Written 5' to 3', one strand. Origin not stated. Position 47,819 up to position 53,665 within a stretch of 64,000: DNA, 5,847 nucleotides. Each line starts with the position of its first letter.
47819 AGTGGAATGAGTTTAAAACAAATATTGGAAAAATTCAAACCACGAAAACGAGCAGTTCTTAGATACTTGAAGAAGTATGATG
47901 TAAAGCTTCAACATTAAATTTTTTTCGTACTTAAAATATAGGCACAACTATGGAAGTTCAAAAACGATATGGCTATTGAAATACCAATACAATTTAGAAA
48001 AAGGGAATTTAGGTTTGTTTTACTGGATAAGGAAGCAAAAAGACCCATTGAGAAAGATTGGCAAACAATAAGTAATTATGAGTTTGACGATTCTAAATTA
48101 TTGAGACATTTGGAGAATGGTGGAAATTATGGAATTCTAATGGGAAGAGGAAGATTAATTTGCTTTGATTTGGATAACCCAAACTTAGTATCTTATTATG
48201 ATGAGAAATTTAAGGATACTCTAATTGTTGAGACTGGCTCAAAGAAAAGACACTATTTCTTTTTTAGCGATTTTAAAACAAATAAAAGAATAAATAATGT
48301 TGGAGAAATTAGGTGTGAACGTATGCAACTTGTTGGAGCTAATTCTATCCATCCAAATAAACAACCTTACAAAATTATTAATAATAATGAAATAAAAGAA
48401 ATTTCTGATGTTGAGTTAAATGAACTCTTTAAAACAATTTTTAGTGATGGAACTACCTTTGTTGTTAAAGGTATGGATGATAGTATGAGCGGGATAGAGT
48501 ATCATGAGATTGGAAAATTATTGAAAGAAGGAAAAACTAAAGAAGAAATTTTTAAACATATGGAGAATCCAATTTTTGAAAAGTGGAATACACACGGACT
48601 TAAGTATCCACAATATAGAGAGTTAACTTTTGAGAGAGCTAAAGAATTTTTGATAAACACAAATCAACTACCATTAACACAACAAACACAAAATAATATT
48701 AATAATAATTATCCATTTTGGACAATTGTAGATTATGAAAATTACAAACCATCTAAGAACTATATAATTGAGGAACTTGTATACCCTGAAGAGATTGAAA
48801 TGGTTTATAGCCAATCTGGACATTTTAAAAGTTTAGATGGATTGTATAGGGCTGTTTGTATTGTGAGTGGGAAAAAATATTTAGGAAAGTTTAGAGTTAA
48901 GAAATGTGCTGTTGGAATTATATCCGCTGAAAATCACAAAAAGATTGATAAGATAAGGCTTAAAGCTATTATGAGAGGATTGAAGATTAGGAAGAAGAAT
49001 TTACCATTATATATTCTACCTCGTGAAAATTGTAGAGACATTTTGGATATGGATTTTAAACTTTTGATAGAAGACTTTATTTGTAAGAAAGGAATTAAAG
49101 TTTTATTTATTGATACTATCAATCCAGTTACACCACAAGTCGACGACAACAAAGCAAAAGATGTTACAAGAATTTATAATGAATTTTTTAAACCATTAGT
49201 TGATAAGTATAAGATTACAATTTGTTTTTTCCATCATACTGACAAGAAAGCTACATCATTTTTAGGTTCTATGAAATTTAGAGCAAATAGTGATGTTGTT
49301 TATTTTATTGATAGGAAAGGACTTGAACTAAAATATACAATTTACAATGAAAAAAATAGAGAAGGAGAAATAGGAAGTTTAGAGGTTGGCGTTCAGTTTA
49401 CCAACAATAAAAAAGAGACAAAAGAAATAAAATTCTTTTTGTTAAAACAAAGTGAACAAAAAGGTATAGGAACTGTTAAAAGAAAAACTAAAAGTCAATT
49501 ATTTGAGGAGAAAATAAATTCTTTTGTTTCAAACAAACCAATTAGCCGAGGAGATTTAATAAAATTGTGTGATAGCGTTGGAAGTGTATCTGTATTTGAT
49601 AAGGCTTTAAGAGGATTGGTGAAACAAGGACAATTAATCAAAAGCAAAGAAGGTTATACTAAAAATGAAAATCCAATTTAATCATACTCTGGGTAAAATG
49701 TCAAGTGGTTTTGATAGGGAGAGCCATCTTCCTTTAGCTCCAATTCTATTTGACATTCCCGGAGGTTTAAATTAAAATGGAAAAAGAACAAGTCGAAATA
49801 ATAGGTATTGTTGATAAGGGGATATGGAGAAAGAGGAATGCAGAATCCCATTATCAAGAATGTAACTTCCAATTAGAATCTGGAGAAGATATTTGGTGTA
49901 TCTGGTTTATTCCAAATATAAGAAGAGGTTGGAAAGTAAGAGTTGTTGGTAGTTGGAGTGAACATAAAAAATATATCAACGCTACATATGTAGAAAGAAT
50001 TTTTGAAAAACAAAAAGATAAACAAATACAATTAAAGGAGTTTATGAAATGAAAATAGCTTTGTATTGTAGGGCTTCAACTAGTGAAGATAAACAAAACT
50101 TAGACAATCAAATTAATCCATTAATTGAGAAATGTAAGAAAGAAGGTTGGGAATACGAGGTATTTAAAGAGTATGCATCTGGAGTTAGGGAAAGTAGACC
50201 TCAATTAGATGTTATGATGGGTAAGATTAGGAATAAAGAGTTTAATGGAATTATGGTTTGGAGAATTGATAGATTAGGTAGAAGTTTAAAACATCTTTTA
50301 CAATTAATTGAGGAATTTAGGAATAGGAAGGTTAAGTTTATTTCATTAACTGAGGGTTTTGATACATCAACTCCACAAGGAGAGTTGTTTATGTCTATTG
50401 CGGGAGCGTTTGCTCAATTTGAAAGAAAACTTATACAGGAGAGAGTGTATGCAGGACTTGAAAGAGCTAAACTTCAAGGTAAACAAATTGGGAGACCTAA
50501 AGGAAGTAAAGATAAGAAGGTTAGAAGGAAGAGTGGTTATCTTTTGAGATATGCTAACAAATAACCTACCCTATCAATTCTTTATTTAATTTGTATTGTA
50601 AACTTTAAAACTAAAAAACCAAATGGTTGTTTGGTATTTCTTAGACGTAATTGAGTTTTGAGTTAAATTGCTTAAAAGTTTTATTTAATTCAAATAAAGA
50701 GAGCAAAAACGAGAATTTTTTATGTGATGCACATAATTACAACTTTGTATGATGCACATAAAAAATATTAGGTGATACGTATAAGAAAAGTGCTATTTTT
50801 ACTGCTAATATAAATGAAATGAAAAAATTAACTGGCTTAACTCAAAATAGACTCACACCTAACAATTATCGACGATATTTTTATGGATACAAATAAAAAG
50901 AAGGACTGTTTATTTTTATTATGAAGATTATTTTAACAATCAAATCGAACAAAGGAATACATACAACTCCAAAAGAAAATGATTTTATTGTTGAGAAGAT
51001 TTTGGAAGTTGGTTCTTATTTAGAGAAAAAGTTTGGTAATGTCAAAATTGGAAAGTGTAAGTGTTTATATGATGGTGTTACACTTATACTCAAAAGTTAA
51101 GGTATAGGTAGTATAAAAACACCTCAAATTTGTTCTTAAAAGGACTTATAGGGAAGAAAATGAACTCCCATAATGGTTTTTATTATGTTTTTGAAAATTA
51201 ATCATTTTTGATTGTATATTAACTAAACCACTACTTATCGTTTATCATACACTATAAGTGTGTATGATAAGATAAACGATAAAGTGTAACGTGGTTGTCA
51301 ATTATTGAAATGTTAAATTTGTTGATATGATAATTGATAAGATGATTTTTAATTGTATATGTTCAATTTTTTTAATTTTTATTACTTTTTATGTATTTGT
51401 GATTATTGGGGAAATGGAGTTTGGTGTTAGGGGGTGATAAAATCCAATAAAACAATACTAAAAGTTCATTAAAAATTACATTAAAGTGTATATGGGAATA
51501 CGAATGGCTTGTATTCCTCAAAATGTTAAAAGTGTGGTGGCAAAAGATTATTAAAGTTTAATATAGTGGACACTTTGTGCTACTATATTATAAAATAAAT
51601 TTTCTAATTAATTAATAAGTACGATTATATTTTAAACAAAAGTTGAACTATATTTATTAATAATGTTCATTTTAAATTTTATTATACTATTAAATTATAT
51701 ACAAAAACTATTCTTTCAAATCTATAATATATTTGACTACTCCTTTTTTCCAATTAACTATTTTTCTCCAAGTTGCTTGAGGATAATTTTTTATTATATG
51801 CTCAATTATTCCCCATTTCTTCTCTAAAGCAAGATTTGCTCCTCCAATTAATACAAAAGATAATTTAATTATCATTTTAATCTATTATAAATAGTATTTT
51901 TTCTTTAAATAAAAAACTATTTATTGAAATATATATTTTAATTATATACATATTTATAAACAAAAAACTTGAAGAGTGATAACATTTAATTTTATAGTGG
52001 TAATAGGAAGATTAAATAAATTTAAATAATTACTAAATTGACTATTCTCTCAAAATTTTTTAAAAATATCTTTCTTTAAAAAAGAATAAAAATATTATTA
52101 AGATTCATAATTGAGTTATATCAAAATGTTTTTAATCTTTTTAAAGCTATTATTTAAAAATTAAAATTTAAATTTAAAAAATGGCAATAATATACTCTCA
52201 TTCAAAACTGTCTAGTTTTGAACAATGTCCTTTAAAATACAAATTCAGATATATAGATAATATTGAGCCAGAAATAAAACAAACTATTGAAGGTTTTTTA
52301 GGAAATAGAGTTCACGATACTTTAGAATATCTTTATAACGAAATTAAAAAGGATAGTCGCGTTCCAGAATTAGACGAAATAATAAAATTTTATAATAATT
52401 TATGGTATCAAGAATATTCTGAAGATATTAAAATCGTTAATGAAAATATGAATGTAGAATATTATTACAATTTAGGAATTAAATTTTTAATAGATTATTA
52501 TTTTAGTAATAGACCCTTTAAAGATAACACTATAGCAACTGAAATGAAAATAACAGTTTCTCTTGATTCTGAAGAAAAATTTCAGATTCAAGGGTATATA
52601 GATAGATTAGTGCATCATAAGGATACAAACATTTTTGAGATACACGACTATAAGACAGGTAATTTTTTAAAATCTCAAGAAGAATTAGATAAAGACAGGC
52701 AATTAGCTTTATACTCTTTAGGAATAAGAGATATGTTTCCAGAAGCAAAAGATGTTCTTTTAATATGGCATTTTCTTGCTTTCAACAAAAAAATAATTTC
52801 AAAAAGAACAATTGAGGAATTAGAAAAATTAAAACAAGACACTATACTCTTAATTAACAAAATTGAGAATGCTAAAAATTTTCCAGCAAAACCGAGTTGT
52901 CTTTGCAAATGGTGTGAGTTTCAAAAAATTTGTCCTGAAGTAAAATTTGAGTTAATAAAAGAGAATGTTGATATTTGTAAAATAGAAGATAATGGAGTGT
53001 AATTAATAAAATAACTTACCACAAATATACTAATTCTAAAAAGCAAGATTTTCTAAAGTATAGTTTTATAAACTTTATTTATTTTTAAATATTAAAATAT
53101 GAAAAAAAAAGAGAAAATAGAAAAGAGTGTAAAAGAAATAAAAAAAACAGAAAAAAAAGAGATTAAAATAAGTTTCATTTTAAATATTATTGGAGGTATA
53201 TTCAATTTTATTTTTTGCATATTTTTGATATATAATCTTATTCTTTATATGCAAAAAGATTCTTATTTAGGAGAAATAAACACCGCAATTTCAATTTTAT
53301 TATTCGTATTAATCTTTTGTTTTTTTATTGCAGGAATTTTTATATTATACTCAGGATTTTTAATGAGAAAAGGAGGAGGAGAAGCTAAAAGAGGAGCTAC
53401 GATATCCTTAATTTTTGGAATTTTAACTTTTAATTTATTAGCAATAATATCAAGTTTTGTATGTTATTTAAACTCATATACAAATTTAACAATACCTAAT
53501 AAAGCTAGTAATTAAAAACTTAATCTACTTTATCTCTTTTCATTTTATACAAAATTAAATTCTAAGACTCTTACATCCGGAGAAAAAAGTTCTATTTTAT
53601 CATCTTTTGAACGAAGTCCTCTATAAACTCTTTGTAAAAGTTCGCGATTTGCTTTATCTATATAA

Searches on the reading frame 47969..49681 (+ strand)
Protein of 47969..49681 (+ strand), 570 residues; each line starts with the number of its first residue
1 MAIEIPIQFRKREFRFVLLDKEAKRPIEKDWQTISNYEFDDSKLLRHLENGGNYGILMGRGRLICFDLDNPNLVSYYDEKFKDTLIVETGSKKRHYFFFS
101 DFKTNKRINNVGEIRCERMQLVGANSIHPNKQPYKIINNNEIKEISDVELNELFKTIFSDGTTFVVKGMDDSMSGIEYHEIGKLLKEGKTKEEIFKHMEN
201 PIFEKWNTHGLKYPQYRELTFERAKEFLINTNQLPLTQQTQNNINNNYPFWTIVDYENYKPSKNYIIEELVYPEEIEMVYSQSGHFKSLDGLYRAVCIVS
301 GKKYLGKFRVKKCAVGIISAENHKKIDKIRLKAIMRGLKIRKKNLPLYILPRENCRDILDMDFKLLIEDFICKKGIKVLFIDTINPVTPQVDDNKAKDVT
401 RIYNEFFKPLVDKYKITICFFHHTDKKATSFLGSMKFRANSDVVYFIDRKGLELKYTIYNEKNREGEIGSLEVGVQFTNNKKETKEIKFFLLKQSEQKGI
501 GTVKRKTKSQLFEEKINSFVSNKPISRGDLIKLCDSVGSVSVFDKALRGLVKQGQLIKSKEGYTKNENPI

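Call 4: search_protein_families(library=pfam, proteins=[window:47969-49681:+], max_evalue=0.01)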
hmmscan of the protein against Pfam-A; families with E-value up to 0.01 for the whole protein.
window:47969-49681:+ (570 aa): 2 families
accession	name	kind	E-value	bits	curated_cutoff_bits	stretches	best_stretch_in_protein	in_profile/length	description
PF13481.12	AAA_25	-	1.1e-12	48.4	27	1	250-427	9-193/195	AAA domain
PF09250.16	Prim-Pol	-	2e-10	41.8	22.8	1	11-145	6-155/158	Bifunctional DNA primase/polymerase, N-terminal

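Call 28: search_protein_families(library=phrogs, proteins=[window:47969-49681:+], max_evalue=0.001)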
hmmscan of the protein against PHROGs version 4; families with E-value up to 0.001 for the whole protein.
window:47969-49681:+ (570 aa): 7 families
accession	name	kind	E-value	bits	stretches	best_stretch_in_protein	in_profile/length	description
phrog_3123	-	unknown function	9.6e-15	55.1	1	188-451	253-540/583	-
phrog_1156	-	DNA, RNA and nucleotide metabolism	2.1e-12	47.4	1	19-153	30-183/855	DNA primase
phrog_906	-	DNA, RNA and nucleotide metabolism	3.5e-12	46.9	1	246-486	503-732/872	DNA polymerase/primase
phrog_2850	-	unknown function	2.8e-11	44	1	236-452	120-336/465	-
phrog_239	-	DNA, RNA and nucleotide metabolism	1.3e-05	25.4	1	366-468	459-579/801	DNA primase/helicase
phrog_6357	-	unknown function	0.0002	21.7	1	379-451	124-191/321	-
phrog_6012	-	DNA, RNA and nucleotide metabolism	0.00026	21.3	1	361-559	235-419/447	DNA helicase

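Call 30: find_related_loci(query=window:47969-49681:+, collection=viral_contigs, flank=10000)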
Query window:47969-49681:+ (570 aa) in viral_contigs; peptide patterns used: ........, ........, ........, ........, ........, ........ (x = any residue, [..] = any of these).
33 stretches matched a pattern, but none encodes a relative of the query by tblastn (E <= 1e-3).

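Call 53: search_protein_families(library=ncbifam, proteins=[window:47969-49681:+], max_evalue=0.001)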
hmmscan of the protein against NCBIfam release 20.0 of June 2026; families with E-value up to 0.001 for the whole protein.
window:47969-49681:+ (570 aa): 0 families

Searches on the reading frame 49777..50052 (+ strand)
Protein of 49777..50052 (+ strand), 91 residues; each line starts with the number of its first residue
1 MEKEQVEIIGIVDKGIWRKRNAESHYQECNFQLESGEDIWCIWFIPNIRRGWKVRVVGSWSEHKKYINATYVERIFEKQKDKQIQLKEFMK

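Call 9: search_protein_families(library=pfam, proteins=[window:49777-50052:+], max_evalue=0.01)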
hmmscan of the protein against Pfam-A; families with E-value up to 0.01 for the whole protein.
window:49777-50052:+ (91 aa): 1 family
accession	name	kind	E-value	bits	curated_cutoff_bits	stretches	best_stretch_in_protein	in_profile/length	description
PF23139.1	OB_YrrC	-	4.4e-05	23.8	27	1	7-66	3-62/76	ATP-dependent DNA helicase YrrC, OB-fold domain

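Call 28: search_protein_families(library=phrogs, proteins=[window:49777-50052:+], max_evalue=0.001)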
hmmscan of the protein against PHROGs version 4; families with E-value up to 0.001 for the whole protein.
window:49777-50052:+ (91 aa): 0 families

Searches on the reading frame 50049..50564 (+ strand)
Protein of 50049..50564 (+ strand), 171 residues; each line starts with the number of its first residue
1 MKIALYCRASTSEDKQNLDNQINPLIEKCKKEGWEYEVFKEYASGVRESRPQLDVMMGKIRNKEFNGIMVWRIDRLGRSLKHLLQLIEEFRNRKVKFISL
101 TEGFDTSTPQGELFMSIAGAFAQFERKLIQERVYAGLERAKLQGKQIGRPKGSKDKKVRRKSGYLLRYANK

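Call 9: search_protein_families(library=pfam, proteins=[window:50049-50564:+], max_evalue=0.01)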
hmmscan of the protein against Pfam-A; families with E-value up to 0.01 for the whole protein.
window:50049-50564:+ (171 aa): 1 family
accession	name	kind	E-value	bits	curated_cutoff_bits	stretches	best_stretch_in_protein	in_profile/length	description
PF00239.26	Resolvase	-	8.5e-44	149.6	23.3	1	3-145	1-144/145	Resolvase, N terminal domain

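Call 28: search_protein_families(library=phrogs, proteins=[window:50049-50564:+], max_evalue=0.001)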
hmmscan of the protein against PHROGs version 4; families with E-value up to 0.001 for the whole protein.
window:50049-50564:+ (171 aa): 3 families
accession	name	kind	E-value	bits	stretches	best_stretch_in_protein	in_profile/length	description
phrog_125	-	DNA, RNA and nucleotide metabolism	5.3e-51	174.6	1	1-159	20-170/254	DNA invertase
phrog_95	-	integration and excision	7.5e-42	144.7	1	1-148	88-241/651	integrase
phrog_6620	-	integration and excision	1.8e-15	58.1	1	2-134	57-185/201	transposase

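Call 53: search_protein_families(library=ncbifam, proteins=[window:50049-50564:+], max_evalue=0.001)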
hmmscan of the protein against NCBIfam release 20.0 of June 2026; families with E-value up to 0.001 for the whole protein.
window:50049-50564:+ (171 aa): 7 families
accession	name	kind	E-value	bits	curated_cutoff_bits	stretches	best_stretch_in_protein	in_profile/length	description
NF041201.1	recomb_XisF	equivalog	7.5e-29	101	375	1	6-148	4-144/465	fdxN element excision recombinase XisF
NF047343.1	SCCmet_CcrB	equivalog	1.8e-22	79.7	900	1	2-147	8-158/542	cassette chromosome recombinase CcrB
NF047347.1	SCCmet_CcrC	equivalog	6.4e-19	67.9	900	1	2-147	4-156/558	cassette chromosome recombinase CcrC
NF033518.0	transpos_IS607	equivalog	3.6e-16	59.2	110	1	2-98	55-152/187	IS607 family transposase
NF009949.0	PRK13413.1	equivalog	9.1e-15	54.9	272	1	6-159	5-157/203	master DNA invertase Mpi family serine-type recombinase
NF047344.1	SCCmet_CcrA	equivalog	1.1e-11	44.6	700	1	5-147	6-149/442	cassette chromosome recombinase CcrA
NF049883.1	resolv_YneB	equivalog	3.5e-10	39.7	175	1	3-144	2-146/211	YneB family resolvase-like protein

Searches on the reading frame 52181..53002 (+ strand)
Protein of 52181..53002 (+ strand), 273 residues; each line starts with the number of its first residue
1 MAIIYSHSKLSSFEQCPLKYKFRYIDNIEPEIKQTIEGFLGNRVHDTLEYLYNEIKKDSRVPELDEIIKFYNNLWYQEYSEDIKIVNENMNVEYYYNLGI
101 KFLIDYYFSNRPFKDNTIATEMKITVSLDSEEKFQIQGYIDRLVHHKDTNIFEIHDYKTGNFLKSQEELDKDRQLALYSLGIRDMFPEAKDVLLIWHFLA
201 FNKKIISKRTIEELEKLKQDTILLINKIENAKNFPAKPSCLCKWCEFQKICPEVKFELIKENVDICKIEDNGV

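Call 9: search_protein_families(library=pfam, proteins=[window:52181-53002:+], max_evalue=0.01)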
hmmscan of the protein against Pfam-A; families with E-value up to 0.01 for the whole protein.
window:52181-53002:+ (273 aa): 2 families
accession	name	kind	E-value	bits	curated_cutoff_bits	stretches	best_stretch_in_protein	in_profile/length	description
PF12705.13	PDDEXK_1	-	1.8e-30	107.1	22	1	6-252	3-247/247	PD-(D/E)XK nuclease superfamily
PF01930.23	Cas_Cas4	-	0.0031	18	22.7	1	137-251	53-158/160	Domain of unknown function DUF83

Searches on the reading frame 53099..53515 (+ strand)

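Call 9: search_protein_families(library=pfam, proteins=[window:53099-53515:+], max_evalue=0.01)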
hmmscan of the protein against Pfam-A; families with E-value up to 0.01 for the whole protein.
window:53099-53515:+ (138 aa): 2 families
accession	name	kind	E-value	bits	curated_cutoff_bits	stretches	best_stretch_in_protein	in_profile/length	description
PF13273.12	DUF4064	-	0.0021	18.7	32.1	1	24-112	4-101/102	Protein of unknown function (DUF4064)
PF10110.14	GPDPase_memb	-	0.0025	17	29.6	1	4-83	197-276/321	Membrane domain of glycerophosphoryl diester phosphodiesterase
